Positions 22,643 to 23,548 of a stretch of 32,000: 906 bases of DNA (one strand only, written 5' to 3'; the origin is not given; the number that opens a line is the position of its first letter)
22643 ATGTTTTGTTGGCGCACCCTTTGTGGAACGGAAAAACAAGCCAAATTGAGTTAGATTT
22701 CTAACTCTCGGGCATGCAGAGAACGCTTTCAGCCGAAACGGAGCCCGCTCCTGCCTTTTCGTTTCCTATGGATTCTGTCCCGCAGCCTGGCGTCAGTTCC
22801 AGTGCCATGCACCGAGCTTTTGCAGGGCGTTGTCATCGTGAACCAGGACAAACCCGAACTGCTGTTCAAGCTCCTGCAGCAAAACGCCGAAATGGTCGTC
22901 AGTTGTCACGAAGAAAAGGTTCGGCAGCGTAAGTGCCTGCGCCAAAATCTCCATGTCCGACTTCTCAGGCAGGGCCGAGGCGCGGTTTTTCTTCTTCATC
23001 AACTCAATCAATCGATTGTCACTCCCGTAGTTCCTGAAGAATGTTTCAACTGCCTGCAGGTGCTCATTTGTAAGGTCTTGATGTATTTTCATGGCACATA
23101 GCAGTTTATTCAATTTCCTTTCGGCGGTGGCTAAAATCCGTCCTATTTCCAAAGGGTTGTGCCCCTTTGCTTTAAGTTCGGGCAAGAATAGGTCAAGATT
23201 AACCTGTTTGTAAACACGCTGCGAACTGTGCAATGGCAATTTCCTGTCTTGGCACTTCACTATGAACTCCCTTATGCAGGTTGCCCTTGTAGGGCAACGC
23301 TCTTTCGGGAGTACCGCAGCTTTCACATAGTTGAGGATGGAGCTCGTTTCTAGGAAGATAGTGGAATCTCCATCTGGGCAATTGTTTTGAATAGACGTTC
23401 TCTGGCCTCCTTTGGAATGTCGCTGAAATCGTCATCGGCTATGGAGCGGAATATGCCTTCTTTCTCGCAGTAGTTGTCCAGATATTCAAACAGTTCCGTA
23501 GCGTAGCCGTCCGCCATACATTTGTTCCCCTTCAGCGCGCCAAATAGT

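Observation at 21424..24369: AT-richer ~2.9 kb islet bounded by a direct repeat of the tRNA-Gly 3' end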

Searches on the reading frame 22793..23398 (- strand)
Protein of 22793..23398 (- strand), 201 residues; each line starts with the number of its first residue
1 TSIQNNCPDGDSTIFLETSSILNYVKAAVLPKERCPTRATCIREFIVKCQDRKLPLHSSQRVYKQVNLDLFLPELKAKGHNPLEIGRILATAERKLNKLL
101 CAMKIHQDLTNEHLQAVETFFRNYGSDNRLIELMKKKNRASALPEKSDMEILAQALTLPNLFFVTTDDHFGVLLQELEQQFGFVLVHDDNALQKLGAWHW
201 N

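Call 7: search_protein_families(library=pfam, proteins=[window:22793-23326:-], max_evalue=0.1)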
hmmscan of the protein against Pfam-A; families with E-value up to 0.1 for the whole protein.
window:22793-23326:- (177 aa): 0 families

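Call 8: search_protein_families(library=phrogs, proteins=[window:22793-23326:-], max_evalue=0.1)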
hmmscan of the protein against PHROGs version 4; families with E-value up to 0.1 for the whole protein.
window:22793-23326:- (177 aa): 0 families

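Call 24: search_protein_families(library=ncbifam, proteins=[window:22793-23326:-], max_evalue=0.1)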
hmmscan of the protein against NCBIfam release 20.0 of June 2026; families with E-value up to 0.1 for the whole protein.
window:22793-23326:- (177 aa): 0 families

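Call 25: search_protein_families(library=padloc, proteins=[window:22793-23326:-], max_evalue=0.1)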
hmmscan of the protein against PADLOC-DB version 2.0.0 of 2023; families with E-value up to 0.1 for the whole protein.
window:22793-23326:- (177 aa): 0 families

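Call 26: search_solved_structures(query=window:22793-23326:-, max_evalue=10)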
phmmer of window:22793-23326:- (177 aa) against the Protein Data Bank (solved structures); distinct sequences matched with E-value up to 10: 2.
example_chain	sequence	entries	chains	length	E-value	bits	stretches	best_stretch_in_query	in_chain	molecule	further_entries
6n1c_A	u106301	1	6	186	0.2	14.8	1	62-101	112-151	Inorganic pyrophosphatase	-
3fd2_A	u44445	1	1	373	0.43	13.7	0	52-136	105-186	Site-specific DNA endonuclease I-MsoI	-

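Call 32: search_protein_representatives(protein=window:22793-23326:-)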
Query: 177 residues. Proteins with E-value up to 0.001 (for the whole library): 26; up to 1e-10: 16; up to 1e-30: 6. The best 26 are listed.
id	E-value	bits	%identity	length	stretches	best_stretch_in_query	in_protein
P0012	1.7e-80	285.1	99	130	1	48-177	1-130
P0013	5.1e-37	143.7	44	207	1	7-176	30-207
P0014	4.2e-33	130.9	43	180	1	10-177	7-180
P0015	9.7e-33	129.7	48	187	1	4-176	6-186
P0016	5.4e-32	127.3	41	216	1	4-176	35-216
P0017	1.9e-31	125.6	42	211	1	5-176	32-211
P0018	4.3e-26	108.1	46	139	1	31-177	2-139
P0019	1.1e-24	103.5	42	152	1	47-176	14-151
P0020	1.5e-22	96.6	40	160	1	24-170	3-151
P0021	4.1e-22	95.2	40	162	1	27-176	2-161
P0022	6.3e-20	88.0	51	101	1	81-176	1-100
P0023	5.8e-17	78.4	35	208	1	8-176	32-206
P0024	9.6e-17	77.7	41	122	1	67-176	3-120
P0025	6.9e-16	74.9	35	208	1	11-168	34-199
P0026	5.1e-15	72.1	38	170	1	8-176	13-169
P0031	8.2e-07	45.4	34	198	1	61-162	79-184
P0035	3.6e-04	36.8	24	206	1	17-177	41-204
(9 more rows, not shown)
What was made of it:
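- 22793..23398 (-): PIN-fold nuclease gene, the putative toxin. The mechanical ORF starts at GTG 23326. The conserved N-terminal beta-strand with its acidic residue (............) is encoded in frame upstream of that GTG. The position homologous to Met1 of full-length relatives is ACG at 23398-23396, preceded by GGAGG (23410-23406) with a 7-nt spacer. The gene overlaps the 3' end of the Panacea gene in the -1 frame. The family has 26 representatives (call 32).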

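Call 35: search_protein_families(library=pfam, alignment_id=A2, max_evalue=1)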
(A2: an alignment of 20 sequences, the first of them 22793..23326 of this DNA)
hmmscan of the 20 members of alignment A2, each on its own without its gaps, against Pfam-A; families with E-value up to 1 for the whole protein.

A. member 1, window:22793-23326:- (177 aa): 0 families

B. families by the number of members that match (of 20 scanned): 24 families
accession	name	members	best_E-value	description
PF01936.24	NYN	2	0.0014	NYN domain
PF01850.27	PIN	1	0.00096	PIN domain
PF13470.12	PIN_3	1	0.003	PIN domain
PF21771.2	CFAP58_CC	1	0.0041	CFAP58 central coiled coil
PF16289.11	PIN_12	1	0.0042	PIN domain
PF18480.7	DUF5615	1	0.0053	Domain of unknown function (DUF5615)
PF13638.12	PIN_4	1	0.0057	PIN domain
PF20451.3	Calmod_bind_M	1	0.026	Calmodulin binding protein central domain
PF00723.27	Glyco_hydro_15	1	0.037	Glycosyl hydrolases family 15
PF18266.8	Ncstrn_small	1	0.044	Nicastrin small lobe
PF12212.14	PAZ_2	1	0.058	PAZ domain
PF21476.4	PF0610-like_N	1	0.061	PF0610-like, N-terminal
PF17938.6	TetR_C_29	1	0.062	Tetracyclin repressor-like, C-terminal domain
PF24852.1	DUF7726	1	0.066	Domain of unknown function (DUF7726)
PF03412.21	Peptidase_C39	1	0.068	Peptidase C39 family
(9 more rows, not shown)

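Call 38: find_homologous_proteins(query=A2)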
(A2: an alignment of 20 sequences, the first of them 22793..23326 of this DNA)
Query A2 (20 sequences) (177 aa, profile of the alignment): 6 proteins with E <= 0.001 among 3013 candidates.
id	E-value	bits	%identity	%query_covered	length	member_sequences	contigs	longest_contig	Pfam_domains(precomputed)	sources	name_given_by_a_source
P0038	1.1e-63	233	65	98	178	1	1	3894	-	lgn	-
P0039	3.3e-62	228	45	97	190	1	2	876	-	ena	-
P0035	6.4e-52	194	23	90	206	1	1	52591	-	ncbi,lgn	-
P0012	1.9e-46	176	99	73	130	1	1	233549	-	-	-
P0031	1.2e-41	161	40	38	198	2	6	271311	-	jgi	jgi:hypothetical protein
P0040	6.4e-38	149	28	65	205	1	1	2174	-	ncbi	-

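Call 39: find_encoding_contigs(protein=P0038, flank=10000, max_places=3)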
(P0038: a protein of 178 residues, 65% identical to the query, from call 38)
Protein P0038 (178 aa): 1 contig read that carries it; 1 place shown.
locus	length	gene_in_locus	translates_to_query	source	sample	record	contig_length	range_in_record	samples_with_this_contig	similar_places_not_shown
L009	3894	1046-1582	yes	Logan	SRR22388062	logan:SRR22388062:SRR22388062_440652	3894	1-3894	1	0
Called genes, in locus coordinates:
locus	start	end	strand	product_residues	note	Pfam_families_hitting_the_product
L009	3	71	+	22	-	?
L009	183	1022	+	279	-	-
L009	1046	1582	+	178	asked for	-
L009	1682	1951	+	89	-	-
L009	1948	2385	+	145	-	-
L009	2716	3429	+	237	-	PF04434:SWIM (weak)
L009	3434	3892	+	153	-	?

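Call 40: find_encoding_contigs(protein=P0035, flank=8000, max_places=2)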
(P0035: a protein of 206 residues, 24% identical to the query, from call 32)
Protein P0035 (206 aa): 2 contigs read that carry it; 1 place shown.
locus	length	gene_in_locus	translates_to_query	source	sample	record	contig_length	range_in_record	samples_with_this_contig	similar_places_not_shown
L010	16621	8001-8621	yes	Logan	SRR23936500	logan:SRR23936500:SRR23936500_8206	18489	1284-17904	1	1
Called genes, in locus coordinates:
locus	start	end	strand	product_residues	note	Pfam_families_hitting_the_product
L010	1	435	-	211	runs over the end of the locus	-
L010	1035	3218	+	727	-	PF09250:Prim-Pol, PF01807:Zn_ribbon_DnaG (weak), PF13481:AAA_25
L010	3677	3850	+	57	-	-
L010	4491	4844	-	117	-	PF05154:TM2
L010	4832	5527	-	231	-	PF04024:PspC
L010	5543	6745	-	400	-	-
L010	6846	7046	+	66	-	-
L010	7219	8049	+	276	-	-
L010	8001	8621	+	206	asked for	-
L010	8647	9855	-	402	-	PF00589:Phage_integrase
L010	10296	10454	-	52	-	-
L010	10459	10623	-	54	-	-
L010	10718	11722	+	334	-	PF13404:HTH_AsnC-type, PF13412:HTH_24, PF12840:HTH_20 (faint), PF01037:AsnC_trans_reg (faint), PF13404:HTH_AsnC-type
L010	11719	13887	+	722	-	PF03485:Arg_tRNA_synt_N (weak), PF00750:tRNA-synt_1d, PF05746:DALR_1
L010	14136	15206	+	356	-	PF00571:CBS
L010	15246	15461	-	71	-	-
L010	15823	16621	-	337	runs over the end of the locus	PF00633:HHH (faint), PF14520:HHH_5, PF00154:RecA_N, PF06745:ATPase (faint), PF08423:Rad51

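Call 41: find_encoding_contigs(protein=P0031, flank=8000, max_places=2)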
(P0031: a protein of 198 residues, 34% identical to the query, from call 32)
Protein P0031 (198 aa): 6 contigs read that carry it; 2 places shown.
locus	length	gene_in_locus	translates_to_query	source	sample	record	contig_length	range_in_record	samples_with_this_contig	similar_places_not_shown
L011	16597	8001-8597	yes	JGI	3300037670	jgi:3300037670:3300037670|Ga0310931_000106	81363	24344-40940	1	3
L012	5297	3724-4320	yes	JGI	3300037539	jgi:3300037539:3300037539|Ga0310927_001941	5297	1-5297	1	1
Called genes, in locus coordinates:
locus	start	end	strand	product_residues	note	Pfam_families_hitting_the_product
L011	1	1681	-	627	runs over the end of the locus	PF01978:TrmB (faint)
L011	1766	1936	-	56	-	-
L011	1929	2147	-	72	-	-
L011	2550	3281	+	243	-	-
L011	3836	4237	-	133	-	-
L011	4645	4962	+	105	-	-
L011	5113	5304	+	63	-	-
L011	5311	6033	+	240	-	-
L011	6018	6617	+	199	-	-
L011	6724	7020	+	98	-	PF13456:RVT_3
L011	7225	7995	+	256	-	-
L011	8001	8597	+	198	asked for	-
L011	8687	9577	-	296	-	-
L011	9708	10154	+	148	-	-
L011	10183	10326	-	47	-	PF04014:MazE_antitoxin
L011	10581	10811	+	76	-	PF01402:RHH_1 (weak)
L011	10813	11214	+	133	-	PF01850:PIN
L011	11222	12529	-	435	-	PF01336:tRNA_anti-codon, PF00152:tRNA-synt_2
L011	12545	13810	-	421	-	PF00815:Histidinol_dh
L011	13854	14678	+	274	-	-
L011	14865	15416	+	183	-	PF06271:RDD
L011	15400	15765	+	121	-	PF09098:Dehyd-heme_bind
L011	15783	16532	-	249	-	PF02006:PPS_PS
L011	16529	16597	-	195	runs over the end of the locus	PF04367:DUF502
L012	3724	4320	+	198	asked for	-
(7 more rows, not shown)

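Call 71: predict_structure(alignment_id=A4)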
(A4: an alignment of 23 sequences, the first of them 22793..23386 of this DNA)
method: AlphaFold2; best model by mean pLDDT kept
length: 197 residues; sequences in the alignment: 23
mean_pLDDT: 96.9   pTM: 0.91
mean pLDDT of the five models: 96.9, 96.8, 96.6, 96.3, 96.3
residues with pLDDT >= 90: 194; 70-90: 2; 50-70: 1; < 50: 0
segments of 3 or more residues with pLDDT < 50: none
pLDDT, mean of each block of 10 residues (from residue 1): 92 98 95 97 97 98 95 96 97 98 98 98 98 97 98 98 98 98 98 94
secondary structure, 60 per line:
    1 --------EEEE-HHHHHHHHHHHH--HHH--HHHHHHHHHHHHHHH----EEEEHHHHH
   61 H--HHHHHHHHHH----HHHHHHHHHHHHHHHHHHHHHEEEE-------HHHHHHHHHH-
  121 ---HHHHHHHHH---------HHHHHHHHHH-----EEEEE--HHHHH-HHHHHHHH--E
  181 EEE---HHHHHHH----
elements in order: E9-12 H14-25 H33-47 E52-55 H56-61 H64-73 H78-98 E99-102 H110-119 H124-132 H142-151 E157-161 H164-168 H170-177 E180-183 H187-193
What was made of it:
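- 22793..23398 (-): The AF2 model has pLDDT 96.9 and includes beta1 (call 71).
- On PIN-domain nuclease (VapC-like): The AF2 model has pLDDT 96.9 and pTM 0.91 (call 71).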

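Call 73: fold_search(model_id=the predicted structure, library=pdb)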
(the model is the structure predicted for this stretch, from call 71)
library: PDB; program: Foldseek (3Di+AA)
matches with E <= 10: 975; with E <= 0.001: 0
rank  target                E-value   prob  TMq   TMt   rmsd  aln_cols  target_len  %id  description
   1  2fe1                  1.1e-03  1.00  0.42  0.59   8.1       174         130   14  Crystal Structure of PAE0151 from Pyrobaculum aerophilum (released 2005-12-27)
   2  1o4w                  5.2e-03  1.00  0.36  0.52   9.5       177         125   10  CRYSTAL STRUCTURE OF a PIN (PILT N-TERMINUS) DOMAIN CONTAINING PROTEIN (AF0591) FROM ARCHAEOGLOBUS FULGIDUS AT 1.90 A RE (released 2003-07-29)
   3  1v8o_F                7.7e-03  1.00  0.47  0.64   5.4       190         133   13  Crystal Structure of PAE2754 from Pyrobaculum aerophilum (released 2004-02-10)
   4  1v8o_B                7.7e-03  1.00  0.45  0.61   5.9       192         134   14  Crystal Structure of PAE2754 from Pyrobaculum aerophilum (released 2004-02-10)
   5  1v8p_F                8.2e-03  1.00  0.46  0.60   5.5       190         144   13  Crystal structure of PAE2754 from Pyrobaculum aerophilum (released 2004-02-10)
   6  3uhp_B                8.2e-03  0.47  0.24  0.20  15.6       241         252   13  Crystal Structure of Glutamate Racemase from Campylobacter jejuni subsp. jejuni (released 2012-05-30)
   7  1v8p_B                1.1e-02  1.00  0.46  0.63   5.8       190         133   13  Crystal structure of PAE2754 from Pyrobaculum aerophilum (released 2004-02-10)
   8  1v8o_A                1.6e-02  0.99  0.44  0.60   6.0       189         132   13  Crystal Structure of PAE2754 from Pyrobaculum aerophilum (released 2004-02-10)
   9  6loi_A                1.6e-02  0.47  0.24  0.23  14.2       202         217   11  Crystal structure of Enterococcus faecalis Undecaprenyl pyrophosphate synthase(EfaUPPS) (released 2020-06-17)
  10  4xgq_A                1.7e-02  1.00  0.44  0.62   4.3       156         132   13  Crystal structure of addiction module from Mycobacterial species (released 2015-08-12)
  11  2d2r_B                1.8e-02  0.38  0.23  0.22  12.8       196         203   12  Crystal structure of Helicobacter pylori Undecaprenyl Pyrophosphate Synthase (released 2006-09-26)
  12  7og5_J                1.9e-02  0.98  0.43  0.48   7.2       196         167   16  RNA-free Ribonuclease P from Halorhodospira halophila (released 2021-07-07)
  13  7vwo_A                2.1e-02  0.99  0.48  0.62   4.6       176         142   12  TA complex from Mycobacterium tuberculosis (released 2022-11-16)
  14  1v8p_C                2.2e-02  1.00  0.48  0.65   5.5       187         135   13  Crystal structure of PAE2754 from Pyrobaculum aerophilum (released 2004-02-10)
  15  1w8i                  2.3e-02  0.97  0.41  0.49   9.9       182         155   12  The Structure of gene product af1683 from Archaeoglobus fulgidus. (released 2004-11-16)
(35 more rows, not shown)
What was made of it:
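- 22793..23398 (-): The top Foldseek hits are PIN/VapC proteins: PAE0151, AF0591, PAE2754 and Mycobacterium VapC (call 73).
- On PIN-domain nuclease (VapC-like): The top Foldseek hits are PIN proteins with probability 1.00 and target-normalised TM-scores of 0.52-0.65 (call 73).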

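Call 75: find_encoding_contigs(protein=P0039, flank=3000, max_places=3)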
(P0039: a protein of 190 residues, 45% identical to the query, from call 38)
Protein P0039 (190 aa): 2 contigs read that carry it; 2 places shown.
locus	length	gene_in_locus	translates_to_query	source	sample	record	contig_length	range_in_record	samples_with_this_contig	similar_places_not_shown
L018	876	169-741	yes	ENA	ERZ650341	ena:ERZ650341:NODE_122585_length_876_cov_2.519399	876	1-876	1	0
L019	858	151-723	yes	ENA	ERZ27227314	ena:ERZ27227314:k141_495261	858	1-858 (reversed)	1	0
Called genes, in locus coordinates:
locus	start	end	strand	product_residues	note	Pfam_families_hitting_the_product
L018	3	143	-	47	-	?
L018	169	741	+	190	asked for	-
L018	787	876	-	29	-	?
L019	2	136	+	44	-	?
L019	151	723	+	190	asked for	-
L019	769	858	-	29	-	?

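Call 87: find_related_loci(query=window:22793-23398:-, collection=viral_contigs, flank=8000)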
Query window:22793-23398:- (201 aa) in viral_contigs; peptide patterns used: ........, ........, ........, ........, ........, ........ (x = any residue, [..] = any of these).
5 stretches matched a pattern, but none encodes a relative of the query by tblastn (E <= 1e-3).

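Call 100: search_protein_families(library=pfam, proteins=[window:22793-23398:-], max_evalue=1)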
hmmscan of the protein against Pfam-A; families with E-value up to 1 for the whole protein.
window:22793-23398:- (201 aa): 0 families
